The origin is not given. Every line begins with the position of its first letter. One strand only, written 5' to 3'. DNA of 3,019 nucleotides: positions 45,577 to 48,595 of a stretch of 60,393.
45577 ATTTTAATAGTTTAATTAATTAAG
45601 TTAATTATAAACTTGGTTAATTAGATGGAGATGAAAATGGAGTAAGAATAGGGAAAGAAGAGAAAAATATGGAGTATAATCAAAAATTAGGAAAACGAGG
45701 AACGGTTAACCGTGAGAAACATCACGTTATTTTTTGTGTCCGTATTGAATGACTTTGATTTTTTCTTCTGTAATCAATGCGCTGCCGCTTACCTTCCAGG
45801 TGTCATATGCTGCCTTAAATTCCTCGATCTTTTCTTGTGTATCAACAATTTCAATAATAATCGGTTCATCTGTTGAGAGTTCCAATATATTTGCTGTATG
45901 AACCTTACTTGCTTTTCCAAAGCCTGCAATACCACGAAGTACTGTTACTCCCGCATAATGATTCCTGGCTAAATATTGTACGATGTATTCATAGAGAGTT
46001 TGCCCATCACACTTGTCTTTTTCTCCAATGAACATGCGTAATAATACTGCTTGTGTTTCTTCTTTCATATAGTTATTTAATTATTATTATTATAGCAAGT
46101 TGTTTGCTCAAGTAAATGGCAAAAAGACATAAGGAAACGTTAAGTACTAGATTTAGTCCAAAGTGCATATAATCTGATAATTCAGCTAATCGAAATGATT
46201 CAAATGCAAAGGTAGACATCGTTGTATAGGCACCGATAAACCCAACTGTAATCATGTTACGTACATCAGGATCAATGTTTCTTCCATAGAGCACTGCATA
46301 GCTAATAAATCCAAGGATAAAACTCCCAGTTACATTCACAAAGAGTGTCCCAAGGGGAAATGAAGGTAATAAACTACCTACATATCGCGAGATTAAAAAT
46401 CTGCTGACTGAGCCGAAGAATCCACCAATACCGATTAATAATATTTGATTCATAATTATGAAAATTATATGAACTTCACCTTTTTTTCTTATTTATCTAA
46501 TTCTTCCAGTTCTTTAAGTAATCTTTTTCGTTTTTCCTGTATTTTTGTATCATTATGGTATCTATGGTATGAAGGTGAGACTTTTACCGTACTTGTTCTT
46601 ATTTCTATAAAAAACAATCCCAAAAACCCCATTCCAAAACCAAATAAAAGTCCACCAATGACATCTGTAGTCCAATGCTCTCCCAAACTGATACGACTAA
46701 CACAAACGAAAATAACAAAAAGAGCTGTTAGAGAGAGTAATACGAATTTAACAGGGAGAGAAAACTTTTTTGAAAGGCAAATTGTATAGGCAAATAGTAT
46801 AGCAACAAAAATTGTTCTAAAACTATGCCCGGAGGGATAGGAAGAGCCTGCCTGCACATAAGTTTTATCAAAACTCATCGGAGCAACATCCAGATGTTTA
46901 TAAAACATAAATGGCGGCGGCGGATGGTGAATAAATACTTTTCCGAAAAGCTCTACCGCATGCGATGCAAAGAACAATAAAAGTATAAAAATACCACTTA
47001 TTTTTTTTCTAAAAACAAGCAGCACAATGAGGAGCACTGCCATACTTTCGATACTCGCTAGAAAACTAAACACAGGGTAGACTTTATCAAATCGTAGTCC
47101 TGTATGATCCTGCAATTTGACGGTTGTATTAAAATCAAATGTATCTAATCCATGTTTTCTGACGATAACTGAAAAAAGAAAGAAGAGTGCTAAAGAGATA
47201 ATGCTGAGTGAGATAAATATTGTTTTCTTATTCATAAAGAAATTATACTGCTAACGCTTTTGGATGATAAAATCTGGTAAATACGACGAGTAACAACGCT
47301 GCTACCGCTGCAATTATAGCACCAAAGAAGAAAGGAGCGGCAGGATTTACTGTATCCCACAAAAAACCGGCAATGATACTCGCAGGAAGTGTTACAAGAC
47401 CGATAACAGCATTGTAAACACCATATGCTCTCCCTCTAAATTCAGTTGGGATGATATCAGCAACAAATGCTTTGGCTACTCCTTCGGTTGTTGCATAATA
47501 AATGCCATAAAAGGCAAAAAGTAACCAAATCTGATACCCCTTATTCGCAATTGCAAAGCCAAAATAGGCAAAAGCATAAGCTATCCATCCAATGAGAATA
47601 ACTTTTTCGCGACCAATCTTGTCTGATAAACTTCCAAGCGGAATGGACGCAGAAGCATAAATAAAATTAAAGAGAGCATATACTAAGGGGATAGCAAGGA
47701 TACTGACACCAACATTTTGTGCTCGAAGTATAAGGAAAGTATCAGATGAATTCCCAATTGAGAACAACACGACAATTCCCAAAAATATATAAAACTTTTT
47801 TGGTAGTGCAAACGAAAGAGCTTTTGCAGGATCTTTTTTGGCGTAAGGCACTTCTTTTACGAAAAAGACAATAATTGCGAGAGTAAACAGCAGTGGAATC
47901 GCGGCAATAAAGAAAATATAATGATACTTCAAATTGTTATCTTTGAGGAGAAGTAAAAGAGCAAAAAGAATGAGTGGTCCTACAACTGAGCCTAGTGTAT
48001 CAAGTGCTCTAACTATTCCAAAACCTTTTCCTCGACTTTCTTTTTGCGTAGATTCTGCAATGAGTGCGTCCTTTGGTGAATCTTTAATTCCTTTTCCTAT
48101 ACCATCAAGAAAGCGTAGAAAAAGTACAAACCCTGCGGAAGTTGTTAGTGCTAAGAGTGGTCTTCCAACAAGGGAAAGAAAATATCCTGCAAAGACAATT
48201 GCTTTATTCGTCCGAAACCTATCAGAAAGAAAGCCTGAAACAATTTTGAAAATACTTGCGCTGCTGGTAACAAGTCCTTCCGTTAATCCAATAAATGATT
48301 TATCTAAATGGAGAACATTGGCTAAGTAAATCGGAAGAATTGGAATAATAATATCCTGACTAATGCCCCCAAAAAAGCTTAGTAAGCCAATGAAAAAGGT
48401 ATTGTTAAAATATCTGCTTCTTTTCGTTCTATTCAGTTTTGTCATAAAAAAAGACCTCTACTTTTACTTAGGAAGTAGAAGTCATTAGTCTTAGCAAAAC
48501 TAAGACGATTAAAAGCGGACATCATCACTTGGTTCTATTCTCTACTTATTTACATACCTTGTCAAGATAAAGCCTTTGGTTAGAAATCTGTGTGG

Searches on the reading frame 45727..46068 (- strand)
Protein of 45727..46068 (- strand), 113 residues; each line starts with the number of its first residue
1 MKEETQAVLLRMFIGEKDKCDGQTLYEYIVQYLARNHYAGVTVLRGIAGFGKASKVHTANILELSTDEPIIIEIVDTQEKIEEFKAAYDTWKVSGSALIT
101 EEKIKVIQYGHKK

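Call 10: search_protein_families(library=pfam, proteins=[window:45727-46068:-], max_evalue=0.001)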
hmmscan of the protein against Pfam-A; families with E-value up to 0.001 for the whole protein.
window:45727-46068:- (113 aa): 1 family
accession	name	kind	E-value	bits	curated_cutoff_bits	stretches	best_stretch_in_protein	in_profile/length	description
PF02641.20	DUF190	-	6.2e-30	103.8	23.4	1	9-106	2-97/97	Uncharacterized ACR, COG1993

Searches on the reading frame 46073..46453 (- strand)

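Call 10: search_protein_families(library=pfam, proteins=[window:46073-46453:-], max_evalue=0.001)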
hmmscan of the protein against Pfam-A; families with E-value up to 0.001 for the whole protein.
window:46073-46453:- (126 aa): 1 family
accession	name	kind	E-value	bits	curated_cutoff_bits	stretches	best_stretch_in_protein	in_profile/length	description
PF02537.21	CRCB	-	9.2e-26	90.6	32.9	1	5-115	1-101/103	CrcB-like protein, Camphor Resistance (CrcB)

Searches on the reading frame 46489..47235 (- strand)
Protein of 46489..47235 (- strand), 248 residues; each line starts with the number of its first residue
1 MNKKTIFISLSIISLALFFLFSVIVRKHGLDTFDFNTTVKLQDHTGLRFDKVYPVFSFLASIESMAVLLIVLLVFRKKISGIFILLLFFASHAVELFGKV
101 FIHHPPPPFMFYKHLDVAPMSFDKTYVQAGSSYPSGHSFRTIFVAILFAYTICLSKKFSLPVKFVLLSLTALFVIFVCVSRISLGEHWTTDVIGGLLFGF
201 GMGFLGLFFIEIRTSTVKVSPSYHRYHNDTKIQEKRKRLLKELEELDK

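Call 10: search_protein_families(library=pfam, proteins=[window:46489-47235:-], max_evalue=0.001)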
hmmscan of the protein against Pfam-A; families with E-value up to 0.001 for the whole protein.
window:46489-47235:- (248 aa): 1 family
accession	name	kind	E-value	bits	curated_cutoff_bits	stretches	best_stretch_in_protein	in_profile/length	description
PF01569.27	PAP2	-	6.8e-16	58.6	27.2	1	84-208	5-123/130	PAP2 superfamily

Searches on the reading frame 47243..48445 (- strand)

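Call 10: search_protein_families(library=pfam, proteins=[window:47243-48445:-], max_evalue=0.001)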
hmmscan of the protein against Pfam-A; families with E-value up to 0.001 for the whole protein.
window:47243-48445:- (400 aa): 3 families
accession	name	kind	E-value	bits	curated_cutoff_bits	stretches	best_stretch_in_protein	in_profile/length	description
PF07690.21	MFS_1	-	5.7e-49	167.3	33.4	2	20-232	2-219/347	Major Facilitator Superfamily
PF00083.30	Sugar_tr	-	3.8e-11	43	22.3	2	67-200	63-195/452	Sugar (and other) transporter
PF05977.19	MFS_3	-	3.7e-05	22.8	27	1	268-390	272-389/524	Transmembrane secretion effector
